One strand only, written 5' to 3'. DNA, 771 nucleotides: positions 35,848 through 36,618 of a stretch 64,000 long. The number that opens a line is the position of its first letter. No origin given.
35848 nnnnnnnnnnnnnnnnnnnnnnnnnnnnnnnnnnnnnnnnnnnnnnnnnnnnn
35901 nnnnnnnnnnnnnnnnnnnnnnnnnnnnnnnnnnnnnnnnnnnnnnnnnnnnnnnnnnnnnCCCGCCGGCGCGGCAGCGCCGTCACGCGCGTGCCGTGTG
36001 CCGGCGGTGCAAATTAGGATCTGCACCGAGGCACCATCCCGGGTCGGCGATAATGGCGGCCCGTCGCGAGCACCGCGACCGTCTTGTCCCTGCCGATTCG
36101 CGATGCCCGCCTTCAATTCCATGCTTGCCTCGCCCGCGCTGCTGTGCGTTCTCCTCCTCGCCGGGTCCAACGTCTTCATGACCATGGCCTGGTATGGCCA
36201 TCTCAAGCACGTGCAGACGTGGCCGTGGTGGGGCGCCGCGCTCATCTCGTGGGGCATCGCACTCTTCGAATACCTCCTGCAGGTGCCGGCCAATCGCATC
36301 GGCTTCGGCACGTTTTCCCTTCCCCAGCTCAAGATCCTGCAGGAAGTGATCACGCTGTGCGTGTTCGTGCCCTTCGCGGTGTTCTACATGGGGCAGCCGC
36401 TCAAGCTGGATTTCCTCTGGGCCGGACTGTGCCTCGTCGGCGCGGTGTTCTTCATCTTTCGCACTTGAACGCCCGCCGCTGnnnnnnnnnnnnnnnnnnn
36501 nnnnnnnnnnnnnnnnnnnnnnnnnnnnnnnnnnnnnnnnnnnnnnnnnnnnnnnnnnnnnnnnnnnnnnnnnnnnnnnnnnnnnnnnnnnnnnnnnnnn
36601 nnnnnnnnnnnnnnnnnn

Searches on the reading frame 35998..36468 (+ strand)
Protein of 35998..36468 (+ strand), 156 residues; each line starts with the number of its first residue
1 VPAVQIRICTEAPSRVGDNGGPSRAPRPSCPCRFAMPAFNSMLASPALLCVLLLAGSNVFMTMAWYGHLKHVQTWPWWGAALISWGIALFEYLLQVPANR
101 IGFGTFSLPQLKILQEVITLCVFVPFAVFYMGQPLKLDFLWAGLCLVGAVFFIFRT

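Call 53: search_protein_families(library=pfam, proteins=[window:35998-36468:+], max_evalue=0.000001)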
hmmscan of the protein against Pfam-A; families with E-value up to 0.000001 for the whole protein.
window:35998-36468:+ (156 aa): 1 family
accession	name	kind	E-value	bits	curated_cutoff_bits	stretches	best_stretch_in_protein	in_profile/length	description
PF04342.18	DMT_6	-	2.2e-45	153.7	25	1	51-154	2-104/104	Putative member of DMT superfamily (DUF486)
